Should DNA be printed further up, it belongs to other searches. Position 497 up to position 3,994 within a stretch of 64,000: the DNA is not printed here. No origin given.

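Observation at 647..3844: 1065-aa STAND NTPase with wHTH + DUF835-like + NB-ARC-like + TPR architecture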

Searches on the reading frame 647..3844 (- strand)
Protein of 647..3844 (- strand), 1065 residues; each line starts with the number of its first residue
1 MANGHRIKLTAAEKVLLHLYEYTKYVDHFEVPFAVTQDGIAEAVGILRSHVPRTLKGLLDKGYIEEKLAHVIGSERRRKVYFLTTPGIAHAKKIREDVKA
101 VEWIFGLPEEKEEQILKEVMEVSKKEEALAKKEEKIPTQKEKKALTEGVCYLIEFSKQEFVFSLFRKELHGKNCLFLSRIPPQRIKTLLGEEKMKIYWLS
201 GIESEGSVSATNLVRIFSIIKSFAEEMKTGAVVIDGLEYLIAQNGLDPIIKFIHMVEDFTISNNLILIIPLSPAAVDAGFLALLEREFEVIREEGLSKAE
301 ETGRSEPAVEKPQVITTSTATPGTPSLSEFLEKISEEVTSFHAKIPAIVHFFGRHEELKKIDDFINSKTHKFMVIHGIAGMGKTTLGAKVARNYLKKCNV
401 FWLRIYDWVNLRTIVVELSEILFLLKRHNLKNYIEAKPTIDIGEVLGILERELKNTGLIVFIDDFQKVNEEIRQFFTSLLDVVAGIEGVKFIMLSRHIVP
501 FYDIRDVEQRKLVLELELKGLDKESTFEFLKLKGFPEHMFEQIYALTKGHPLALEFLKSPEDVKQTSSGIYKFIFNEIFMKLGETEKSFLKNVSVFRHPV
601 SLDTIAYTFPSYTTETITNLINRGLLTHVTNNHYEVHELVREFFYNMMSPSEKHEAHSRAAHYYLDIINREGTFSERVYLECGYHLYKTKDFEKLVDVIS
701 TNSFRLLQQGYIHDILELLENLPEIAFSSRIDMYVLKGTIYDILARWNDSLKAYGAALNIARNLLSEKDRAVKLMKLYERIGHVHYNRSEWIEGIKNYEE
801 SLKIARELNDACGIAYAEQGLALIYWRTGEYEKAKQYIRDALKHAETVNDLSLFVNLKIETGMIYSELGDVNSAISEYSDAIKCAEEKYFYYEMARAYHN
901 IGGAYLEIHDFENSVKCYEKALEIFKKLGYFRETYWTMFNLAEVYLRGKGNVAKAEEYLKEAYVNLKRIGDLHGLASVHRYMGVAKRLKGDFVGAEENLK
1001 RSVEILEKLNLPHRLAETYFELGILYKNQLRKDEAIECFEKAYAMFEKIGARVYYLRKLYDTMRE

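Call 3: search_protein_families(library=pfam, proteins=[window:647-3844:-], max_evalue=1)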
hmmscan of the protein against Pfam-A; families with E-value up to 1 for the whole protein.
window:647-3844:- (1065 aa): 52 families (the best 25 are shown)
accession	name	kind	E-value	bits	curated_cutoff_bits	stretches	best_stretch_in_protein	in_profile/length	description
PF13424.12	TPR_12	-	2.4e-38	130.6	30.1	3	893-963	1-72/77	Tetratricopeptide repeat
PF05763.18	DUF835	-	4.6e-27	94.9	33.1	1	161-288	8-136/136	Protein of unknown function (DUF835)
PF07719.23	TPR_2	-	7.5e-23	79.2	27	3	1016-1046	1-31/34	Tetratricopeptide repeat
PF00515.34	TPR_1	-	9.9e-20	69.9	27.8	3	895-925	1-31/34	Tetratricopeptide repeat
PF13181.12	TPR_8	-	1.1e-18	66.1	25.7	3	895-924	1-30/34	Tetratricopeptide repeat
PF13374.12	TPR_10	-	1.4e-13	50.8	27.5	2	895-928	2-35/42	Tetratricopeptide repeat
PF17874.7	TPR_MalT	-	2.4e-10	40.7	45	2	863-1045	9-190/336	MalT-like TPR region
PF01637.24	ATPase_2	-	3e-10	40.7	33.2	1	351-555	1-223/225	ATPase domain predominantly from Archaea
PF14938.12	SNAP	-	1.3e-09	38.4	25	2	893-962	73-141/282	Soluble NSF attachment protein, SNAP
PF13191.12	AAA_16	-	2.9e-09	38.1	32.6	1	351-482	2-158/167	AAA ATPase domain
PF13176.12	TPR_7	-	4.8e-09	36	27.9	1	821-850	5-34/36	Tetratricopeptide repeat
PF13401.12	AAA_22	-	5.3e-07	30.4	27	1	368-493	3-120/130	AAA domain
PF13428.12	TPR_14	-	5.5e-07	30.1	23.5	1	820-845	6-31/44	Tetratricopeptide repeat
PF13432.12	TPR_16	-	1.4e-06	29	32.7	1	821-883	3-59/65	Tetratricopeptide repeat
PF13174.12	TPR_6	-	3.1e-06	27.9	26.3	0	1018-1041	2-25/33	Tetratricopeptide repeat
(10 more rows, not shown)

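Call 4: search_protein_families(library=ncbifam, proteins=[window:647-3844:-], max_evalue=1)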
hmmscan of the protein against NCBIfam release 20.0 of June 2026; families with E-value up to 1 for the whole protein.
window:647-3844:- (1065 aa): 29 families (the best 25 are shown)
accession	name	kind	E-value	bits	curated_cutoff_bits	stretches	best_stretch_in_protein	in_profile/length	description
NF041717.1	HaaA_phane_TPR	equivalog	2.9e-20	72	1125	1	747-1053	528-829/882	cyclophane-containing RiPP biosynthesis TPR protein HaaT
NF053520.1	HK_Porph_FimS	equivalog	2.4e-16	59.1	600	3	829-1004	98-272/618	sensor histidine kinase FimS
NF053617.1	SARPRegAfsRStmc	equivalog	5.3e-15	54.4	1430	3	617-947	580-908/986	SARP-family global regulator AfsR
NF040586.1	FxSxx_TPR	equivalog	2.9e-14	52.5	300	2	816-1048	429-672/830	FxSxx-COOH system tetratricopeptide repeat protein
NF003420.0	PRK04841.1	equivalog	2.5e-10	39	537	1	365-740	27-418/903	HTH-type transcriptional regulator MalT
NF002725.1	PRK02603.1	equivalog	1.1e-08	35.3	143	3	828-927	48-145/173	photosystem I assembly protein Ycf3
NF040959.1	MamA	equivalog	5.9e-08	32.4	200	3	792-924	88-202/204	magnetosome protein MamA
TIGR02521.1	type_IV_pilW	equivalog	8.8e-08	32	154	1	816-960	66-193/234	type IV pilus biogenesis/stability protein PilW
NF052312.1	T9SS_PorW_SprE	equivalog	3.7e-07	29.2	250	2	773-845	288-358/716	type IX secretion system periplasmic lipoprotein PorW/SprE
NF053720.1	NsdA_fam_reg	subfamily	3.1e-06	27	75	1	798-962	224-394/432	NsdA family TPR-like regulatory protein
NF053779.1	BT3442_fam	equivalog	6.2e-06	25.2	940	2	855-927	102-174/563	BT3442 family protein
TIGR02917.1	PEP_TPR_lipo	equivalog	7.9e-06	24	312.2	2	756-886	687-801/899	XrtA/PEP-CTERM system TPR-repeat protein PrsT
NF047507.1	TPR_BatC_Lepto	exception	0.0033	16.9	175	1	782-885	31-126/214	TPR repeat-containing protein BatC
TIGR00990.1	3a0801s09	subfamily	0.0034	16.1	757.25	1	970-1057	324-405/615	mitochondrial import receptor subunit TOM70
NF053606.1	Sta1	subfamily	0.0048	17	80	1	35-99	35-98/100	Sta1 family transcriptional regulator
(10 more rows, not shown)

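Call 5: search_protein_families(library=padloc, proteins=[window:647-3844:-], max_evalue=1)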
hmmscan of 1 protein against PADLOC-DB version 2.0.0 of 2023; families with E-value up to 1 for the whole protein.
window:647-3844:- (1065 aa): 8 families
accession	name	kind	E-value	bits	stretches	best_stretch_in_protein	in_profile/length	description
PDLC01169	TPR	-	3.3e-11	41.1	2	677-853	45-226/252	TPR repeats containing protein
PDLC04985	PDC-S27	-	2.3e-08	31.4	1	350-481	5-125/484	-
PDLC01171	TPR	-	0.00029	18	1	859-1004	145-281/504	TPR repeats containing protein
PDLC04140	mad8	-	0.0017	15.9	1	355-538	14-135/314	mads_8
PDLC01078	C3a156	-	0.0028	15.3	1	734-811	88-156/268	oxidoreductase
PDLC04476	PDC-M16A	-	0.0028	14.1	1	356-393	11-48/691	-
PDLC02911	VakA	-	0.023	13.3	1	370-393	2-25/163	-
PDLC02196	IetA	-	0.023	12.1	0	343-392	99-144/374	-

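Call 6: find_homologous_proteins(query=window:647-3844:-, max_evalue=0.00001)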
Query window:647-3844:- (1065 aa): 36 proteins with E <= 0.00001 among 8000 candidates.
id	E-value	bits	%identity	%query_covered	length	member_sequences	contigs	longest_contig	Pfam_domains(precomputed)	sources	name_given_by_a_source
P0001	0.0e+0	2203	92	100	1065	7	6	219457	PF10602.16,PF05763.19,PF13176.13,PF13401.13,PF01637.25,PF13191.13,PF13374.13,PF17874.8,PF00515.35,PF13424.13,PF14938.13,PF13432.13,PF13181.13,PF07719.24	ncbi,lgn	ncbi:MAG: tetratricopeptide repeat protein [Thermoplasmata archaeon]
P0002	0.0e+0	2126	89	100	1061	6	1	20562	PF10602.16,PF05763.19,PF13176.13,PF13401.13,PF13428.13,PF01637.25,PF13191.13,PF13374.13,PF17874.8,PF00515.35,PF13424.13,PF14938.13,PF13432.13,PF13181.13,PF07719.24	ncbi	ncbi:MAG: tetratricopeptide repeat protein [Thermoplasmata archaeon]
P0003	0.0e+0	1857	77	100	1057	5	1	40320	PF10602.16,PF05763.19,PF13176.13,PF24885.2,PF13401.13,PF13428.13,PF01637.25,PF00931.29,PF13191.13,PF13374.13,PF14559.13,PF17874.8,PF00515.35,PF13424.13,PF14938.13,PF13181.13,PF07719.24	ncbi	ncbi:MAG: tetratricopeptide repeat protein [Thermoplasmata archaeon]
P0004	0.0e+0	1755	73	100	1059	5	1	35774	PF10602.16,PF05763.19,PF13176.13,PF13401.13,PF13428.13,PF01637.25,PF00931.29,PF13191.13,PF13374.13,PF17874.8,PF00515.35,PF13424.13,PF14938.13,PF13432.13,PF13181.13,PF07719.24,PF13174.13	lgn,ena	-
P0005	5.2e-148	513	33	67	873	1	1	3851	PF10602.16,PF13414.13,PF13176.13,PF13401.13,PF13428.13,PF01637.25,PF00931.29,PF13191.13,PF13374.13,PF17874.8,PF24883.3,PF00515.35,PF13424.13,PF14938.13,PF13181.13,PF07719.24,PF20720.4,PF13174.13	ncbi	ncbi:MAG: tetratricopeptide repeat protein [Candidatus Thermoplasmatota archaeon]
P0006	3.6e-111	391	30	68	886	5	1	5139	PF13176.13,PF13401.13,PF13428.13,PF01637.25,PF00931.29,PF13191.13,PF13374.13,PF14559.13,PF17874.8,PF00515.35,PF13424.13,PF21033.5,PF14938.13,PF13181.13,PF07719.24,PF20720.4,PF13174.13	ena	-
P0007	1.1e-109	386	31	53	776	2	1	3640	PF13176.13,PF13401.13,PF13428.13,PF01637.25,PF00931.29,PF13191.13,PF13374.13,PF13371.13,PF17874.8,PF24883.3,PF00515.35,PF13424.13,PF13181.13,PF07719.24,PF13174.13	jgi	-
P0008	4.0e-100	354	29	54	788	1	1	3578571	PF13176.13,PF13401.13,PF01637.25,PF00931.29,PF13191.13,PF13374.13,PF17874.8,PF24883.3,PF00515.35,PF05729.19,PF13424.13,PF13181.13,PF07719.24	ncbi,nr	ncbi:MAG: tetratricopeptide repeat protein [Thermoplasmata archaeon]|nr:MAG: tetratricopeptide repea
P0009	4.4e-99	351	29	54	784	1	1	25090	PF24883.3,PF00515.35,PF13424.13,PF13176.13,PF13401.13,PF01637.25,PF13181.13,PF07719.24,PF00931.29,PF13191.13,PF13374.13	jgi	jgi:DNA-binding MarR family transcriptional regulator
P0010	1.4e-77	280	26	58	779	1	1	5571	PF09976.16,PF13401.13,PF20703.4,PF01637.25,PF00931.29,PF13191.13,PF13374.13,PF25201.1,PF24883.3,PF00515.35,PF05729.19,PF13424.13,PF14938.13,PF13181.13,PF07719.24,PF20720.4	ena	-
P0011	3.2e-76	275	26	49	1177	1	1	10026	PF17874.8,PF00515.35,PF13424.13,PF13176.13,PF14938.13,PF13401.13,PF01637.25,PF07719.24,PF13191.13,PF13374.13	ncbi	-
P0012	4.0e-74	268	30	67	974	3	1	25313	PF05763.19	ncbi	ncbi:MAG: DUF835 domain-containing protein [Thermoplasmata archaeon]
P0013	1.7e-72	263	29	67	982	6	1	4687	PF05763.19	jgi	-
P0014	1.5e-70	256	24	60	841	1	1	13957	PF17874.8,PF00515.35,PF13424.13,PF13176.13,PF13432.13,PF18768.8,PF01637.25,PF13181.13,PF07719.24,PF13174.13,PF13191.13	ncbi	-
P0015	1.8e-70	256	27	66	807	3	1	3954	PF17874.8,PF00515.35,PF13424.13,PF13181.13,PF07719.24,PF00931.29,PF13191.13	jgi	-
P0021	8.5e-18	82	35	14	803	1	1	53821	PF05763.19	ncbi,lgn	-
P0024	3.2e-11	60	30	16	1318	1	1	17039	PF09334.18,PF01406.26,PF08264.20,PF05763.19,PF00133.29,PF19302.5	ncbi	ncbi:MAG: isoleucine--tRNA ligase [Thermoplasmata archaeon]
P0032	8.7e-7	45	27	14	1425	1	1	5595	PF09334.18,PF08264.20,PF14520.13,PF05763.19,PF00133.29,PF00633.30,PF19302.5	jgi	jgi:isoleucyl-tRNA synthetase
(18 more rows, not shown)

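Call 11: search_solved_structures(query=window:647-3844:-, max_evalue=0.01)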
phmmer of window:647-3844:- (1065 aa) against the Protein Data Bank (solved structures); distinct sequences matched with E-value up to 0.01: 55.
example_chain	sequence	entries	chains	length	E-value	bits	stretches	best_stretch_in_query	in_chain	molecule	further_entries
6mfv_A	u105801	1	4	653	1.4e-24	89.2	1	346-665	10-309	tetratricopeptide repeat sensor PH0952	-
9qhb_A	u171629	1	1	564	6.7e-18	67.1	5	778-926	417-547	Engineered tetratricopeptide repeat protein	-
8bu0_A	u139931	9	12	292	5.2e-13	51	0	895-925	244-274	Consensus tetratricopeptide repeat protein | Crystal structure of an 8-repeat consensus TPR superhelix with Zinc. | Monomer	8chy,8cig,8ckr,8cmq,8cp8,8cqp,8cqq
9qhc_A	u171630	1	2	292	1.2e-10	43.1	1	781-924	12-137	Engineered tetratricopeptide repeat protein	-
5a6c_A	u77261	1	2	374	1.3e-09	39.8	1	769-934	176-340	G-PROTEIN-SIGNALING MODULATOR 2, AFADIN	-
4jhr_A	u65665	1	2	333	1.4e-09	39.6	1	769-931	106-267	G-protein-signaling modulator 2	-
6hc2_A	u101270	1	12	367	1.6e-09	39.4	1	769-942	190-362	G-protein-signaling modulator 2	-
3sf4_A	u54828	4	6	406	1.6e-09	39.4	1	769-943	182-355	G-protein-signaling modulator 2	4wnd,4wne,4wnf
4wng_A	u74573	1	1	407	1.6e-09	39.4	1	769-943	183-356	G-protein-signaling modulator 2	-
3ro2_A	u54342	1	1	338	2.5e-09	38.8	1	769-929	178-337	G-protein-signaling modulator 2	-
4g2v_A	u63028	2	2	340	2.7e-09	38.7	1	769-929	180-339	G-protein-signaling modulator 2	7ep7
5a7d_B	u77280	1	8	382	1.1e-08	36.7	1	779-928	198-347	PINS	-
3ro3_A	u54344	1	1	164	1.1e-08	36.6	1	777-929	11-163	G-protein-signaling modulator 2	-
4a1s_A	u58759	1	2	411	4.5e-08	34.6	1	797-940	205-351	PARTNER OF INSCUTEABLE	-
8ch0_A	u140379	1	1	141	5.6e-08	34.3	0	894-924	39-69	Consensus tetratricopeptide repeat protein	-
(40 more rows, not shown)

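Call 16: find_encoding_contigs(protein=P0001, flank=6000, max_places=3)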
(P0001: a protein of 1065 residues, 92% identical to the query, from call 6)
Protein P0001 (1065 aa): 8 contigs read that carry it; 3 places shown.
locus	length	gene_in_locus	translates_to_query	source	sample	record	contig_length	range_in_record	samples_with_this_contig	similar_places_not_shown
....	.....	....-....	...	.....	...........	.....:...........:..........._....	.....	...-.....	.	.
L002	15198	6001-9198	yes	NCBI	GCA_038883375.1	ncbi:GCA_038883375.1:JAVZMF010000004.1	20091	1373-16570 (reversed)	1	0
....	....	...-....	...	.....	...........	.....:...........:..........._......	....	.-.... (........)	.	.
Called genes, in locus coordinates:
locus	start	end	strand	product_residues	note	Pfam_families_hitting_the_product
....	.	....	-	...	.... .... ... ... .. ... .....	-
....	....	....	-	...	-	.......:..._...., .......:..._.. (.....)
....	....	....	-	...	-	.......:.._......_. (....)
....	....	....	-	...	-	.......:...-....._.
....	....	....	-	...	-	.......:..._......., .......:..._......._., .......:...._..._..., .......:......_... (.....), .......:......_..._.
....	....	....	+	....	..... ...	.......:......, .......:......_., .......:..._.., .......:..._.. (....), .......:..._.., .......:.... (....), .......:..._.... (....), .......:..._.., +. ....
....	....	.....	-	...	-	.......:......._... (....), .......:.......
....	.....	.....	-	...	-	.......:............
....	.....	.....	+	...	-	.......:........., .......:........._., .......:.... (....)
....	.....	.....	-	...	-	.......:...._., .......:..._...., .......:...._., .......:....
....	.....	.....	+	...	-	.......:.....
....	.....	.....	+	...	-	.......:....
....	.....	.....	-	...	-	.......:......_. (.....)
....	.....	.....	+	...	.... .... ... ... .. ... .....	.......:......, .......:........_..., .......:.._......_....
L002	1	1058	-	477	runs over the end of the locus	-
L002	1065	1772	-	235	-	PF00005:ABC_tran, PF13304:AAA_21 (faint)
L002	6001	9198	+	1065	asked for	PF05763:DUF835, PF01637:ATPase_2, PF13191:AAA_16, PF13401:AAA_22 (weak), PF13424:TPR_12, PF10602:RPN7 (weak), PF17874:TPR_MalT (weak), PF13424:TPR_12, +7 more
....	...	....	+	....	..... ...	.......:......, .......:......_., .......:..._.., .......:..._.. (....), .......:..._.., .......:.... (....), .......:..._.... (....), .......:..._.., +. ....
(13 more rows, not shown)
